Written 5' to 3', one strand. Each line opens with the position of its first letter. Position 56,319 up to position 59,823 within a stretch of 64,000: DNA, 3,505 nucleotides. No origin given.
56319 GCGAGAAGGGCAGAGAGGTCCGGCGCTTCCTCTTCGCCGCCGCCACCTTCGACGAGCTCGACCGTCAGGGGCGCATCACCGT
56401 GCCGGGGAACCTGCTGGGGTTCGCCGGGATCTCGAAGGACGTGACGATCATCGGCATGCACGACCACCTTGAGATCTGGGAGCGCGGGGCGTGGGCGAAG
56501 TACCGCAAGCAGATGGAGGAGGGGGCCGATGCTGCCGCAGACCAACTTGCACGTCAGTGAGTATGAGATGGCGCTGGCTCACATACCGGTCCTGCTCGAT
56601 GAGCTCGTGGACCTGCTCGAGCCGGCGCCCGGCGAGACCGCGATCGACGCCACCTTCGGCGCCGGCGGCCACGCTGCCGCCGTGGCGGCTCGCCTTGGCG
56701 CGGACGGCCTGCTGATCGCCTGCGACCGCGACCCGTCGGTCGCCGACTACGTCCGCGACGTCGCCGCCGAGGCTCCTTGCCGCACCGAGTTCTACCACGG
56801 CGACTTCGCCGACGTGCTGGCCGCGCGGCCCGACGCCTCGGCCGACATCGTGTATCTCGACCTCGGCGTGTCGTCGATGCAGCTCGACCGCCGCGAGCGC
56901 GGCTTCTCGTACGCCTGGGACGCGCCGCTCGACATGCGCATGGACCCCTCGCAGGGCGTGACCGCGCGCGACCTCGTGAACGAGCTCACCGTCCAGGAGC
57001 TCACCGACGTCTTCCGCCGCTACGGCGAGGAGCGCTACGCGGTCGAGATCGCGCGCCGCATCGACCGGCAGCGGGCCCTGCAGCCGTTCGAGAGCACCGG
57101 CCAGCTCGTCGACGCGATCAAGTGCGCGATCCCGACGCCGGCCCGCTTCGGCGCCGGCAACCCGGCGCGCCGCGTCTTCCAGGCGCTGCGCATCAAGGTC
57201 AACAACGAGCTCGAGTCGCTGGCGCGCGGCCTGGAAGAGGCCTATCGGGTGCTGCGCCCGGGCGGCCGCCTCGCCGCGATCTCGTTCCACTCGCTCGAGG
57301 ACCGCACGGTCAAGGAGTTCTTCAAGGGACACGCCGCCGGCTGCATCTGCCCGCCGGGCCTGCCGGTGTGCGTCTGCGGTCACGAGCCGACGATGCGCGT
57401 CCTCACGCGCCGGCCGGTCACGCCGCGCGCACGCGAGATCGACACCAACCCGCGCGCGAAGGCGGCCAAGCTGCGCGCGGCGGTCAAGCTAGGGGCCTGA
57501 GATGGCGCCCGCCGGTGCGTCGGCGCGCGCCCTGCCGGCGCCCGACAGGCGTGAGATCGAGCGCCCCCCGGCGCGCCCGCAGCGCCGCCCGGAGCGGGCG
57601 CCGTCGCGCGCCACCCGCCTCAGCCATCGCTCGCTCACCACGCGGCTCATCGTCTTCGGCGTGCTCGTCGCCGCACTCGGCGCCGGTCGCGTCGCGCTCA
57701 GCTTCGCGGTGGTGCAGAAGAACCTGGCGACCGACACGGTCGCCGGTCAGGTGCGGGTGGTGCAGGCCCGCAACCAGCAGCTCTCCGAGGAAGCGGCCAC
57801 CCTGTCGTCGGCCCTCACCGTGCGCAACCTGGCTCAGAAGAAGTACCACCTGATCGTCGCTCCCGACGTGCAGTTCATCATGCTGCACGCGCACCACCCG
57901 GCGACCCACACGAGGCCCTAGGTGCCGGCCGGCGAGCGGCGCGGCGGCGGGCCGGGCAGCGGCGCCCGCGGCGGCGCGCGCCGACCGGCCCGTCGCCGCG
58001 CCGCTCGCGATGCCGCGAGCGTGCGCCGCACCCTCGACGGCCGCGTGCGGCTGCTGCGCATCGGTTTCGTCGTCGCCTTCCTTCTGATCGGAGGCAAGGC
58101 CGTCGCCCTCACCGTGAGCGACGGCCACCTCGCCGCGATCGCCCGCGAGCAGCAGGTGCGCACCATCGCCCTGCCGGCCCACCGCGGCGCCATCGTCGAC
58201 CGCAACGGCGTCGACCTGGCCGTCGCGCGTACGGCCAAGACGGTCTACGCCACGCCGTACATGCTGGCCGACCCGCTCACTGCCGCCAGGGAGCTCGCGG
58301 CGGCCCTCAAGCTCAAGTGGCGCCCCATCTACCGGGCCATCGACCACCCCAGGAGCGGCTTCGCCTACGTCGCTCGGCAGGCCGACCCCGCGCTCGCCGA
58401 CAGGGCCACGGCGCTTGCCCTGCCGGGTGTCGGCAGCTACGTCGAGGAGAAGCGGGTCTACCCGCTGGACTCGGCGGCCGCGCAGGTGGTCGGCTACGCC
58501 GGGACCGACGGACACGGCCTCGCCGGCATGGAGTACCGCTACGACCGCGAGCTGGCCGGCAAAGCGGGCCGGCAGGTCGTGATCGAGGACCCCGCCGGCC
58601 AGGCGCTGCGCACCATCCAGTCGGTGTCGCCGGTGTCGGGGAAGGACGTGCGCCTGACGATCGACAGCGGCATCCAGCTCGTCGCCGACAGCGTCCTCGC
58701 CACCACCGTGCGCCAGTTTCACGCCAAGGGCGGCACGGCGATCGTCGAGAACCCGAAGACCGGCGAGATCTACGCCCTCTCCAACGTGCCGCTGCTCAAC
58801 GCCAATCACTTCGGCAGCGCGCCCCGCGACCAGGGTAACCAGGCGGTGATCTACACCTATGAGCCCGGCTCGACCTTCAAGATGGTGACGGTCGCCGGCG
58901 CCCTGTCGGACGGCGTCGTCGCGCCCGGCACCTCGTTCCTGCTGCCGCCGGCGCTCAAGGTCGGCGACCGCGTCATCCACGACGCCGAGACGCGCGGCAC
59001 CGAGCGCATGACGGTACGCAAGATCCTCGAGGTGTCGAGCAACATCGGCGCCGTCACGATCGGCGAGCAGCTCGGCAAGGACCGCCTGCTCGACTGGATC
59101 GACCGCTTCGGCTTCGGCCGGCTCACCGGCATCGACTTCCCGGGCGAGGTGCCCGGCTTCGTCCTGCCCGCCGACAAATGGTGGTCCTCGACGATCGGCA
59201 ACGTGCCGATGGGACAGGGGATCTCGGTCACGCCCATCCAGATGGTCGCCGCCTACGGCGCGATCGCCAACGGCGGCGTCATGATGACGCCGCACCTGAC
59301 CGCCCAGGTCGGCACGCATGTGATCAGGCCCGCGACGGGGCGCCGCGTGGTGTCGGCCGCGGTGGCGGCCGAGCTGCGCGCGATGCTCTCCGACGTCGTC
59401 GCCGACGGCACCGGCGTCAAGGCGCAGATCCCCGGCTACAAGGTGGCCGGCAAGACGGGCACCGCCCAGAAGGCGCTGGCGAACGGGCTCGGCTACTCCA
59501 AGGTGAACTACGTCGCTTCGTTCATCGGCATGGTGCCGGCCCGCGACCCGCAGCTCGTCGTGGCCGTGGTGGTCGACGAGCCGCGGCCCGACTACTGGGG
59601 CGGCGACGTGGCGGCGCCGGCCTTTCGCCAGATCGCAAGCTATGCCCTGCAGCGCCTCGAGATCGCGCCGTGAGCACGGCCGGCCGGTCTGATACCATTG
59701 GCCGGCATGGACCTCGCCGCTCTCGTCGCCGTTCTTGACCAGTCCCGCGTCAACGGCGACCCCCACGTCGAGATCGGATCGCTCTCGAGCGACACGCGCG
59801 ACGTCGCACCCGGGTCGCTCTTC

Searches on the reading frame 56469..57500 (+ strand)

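Call 10: search_protein_families(library=pfam, proteins=[window:56469-57500:+], max_evalue=0.001)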
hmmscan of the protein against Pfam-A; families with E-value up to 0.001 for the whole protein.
window:56469-57500:+ (343 aa): 6 families
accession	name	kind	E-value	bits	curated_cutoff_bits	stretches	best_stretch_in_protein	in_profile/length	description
PF01795.25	Methyltransf_5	-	9.9e-103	344.3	27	1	36-340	2-308/309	MraW methylase family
PF13649.12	Methyltransf_25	-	4e-08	34.3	27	1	59-142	2-82/97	Methyltransferase domain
PF08241.18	Methyltransf_11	-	2.7e-07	31.6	21.2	0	63-132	5-68/95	Methyltransferase domain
PF01209.24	Ubie_methyltran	-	0.00019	21.3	20.1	0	252-286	133-167/233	ubiE/COQ5 methyltransferase family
PF13578.12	Methyltransf_24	-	0.0004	21.7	26.3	0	69-135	11-79/105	Methyltransferase domain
PF13847.12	Methyltransf_31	-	0.00064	19.9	27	0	55-131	4-81/145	Methyltransferase domain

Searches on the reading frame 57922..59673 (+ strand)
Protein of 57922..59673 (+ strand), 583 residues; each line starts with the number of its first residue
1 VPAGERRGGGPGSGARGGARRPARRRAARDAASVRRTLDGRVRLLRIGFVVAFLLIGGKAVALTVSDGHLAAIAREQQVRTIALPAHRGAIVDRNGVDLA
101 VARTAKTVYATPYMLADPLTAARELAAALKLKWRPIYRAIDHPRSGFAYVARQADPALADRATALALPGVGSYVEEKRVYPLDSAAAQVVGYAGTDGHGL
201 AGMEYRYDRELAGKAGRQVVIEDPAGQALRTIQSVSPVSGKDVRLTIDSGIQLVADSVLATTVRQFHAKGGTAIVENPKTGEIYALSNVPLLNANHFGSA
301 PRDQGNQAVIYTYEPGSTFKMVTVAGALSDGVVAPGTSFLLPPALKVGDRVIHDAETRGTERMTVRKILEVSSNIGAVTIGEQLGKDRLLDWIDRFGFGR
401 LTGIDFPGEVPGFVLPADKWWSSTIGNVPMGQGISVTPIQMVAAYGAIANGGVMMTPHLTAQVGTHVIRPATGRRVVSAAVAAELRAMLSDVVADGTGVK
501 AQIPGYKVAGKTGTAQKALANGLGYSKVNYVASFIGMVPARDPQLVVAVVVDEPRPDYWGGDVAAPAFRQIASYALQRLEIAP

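Call 53: search_protein_families(library=pfam, proteins=[window:57922-59673:+], max_evalue=0.00001)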
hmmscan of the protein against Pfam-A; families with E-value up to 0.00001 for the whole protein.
window:57922-59673:+ (583 aa): 2 families
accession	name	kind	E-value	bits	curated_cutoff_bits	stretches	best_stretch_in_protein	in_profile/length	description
PF00905.27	Transpeptidase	-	1.1e-75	255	22.1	1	271-572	1-298/299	Penicillin binding protein transpeptidase domain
PF03717.20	PBP_dimer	-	1.6e-14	55.2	24.4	1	84-232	2-179/180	Penicillin-binding Protein dimerisation domain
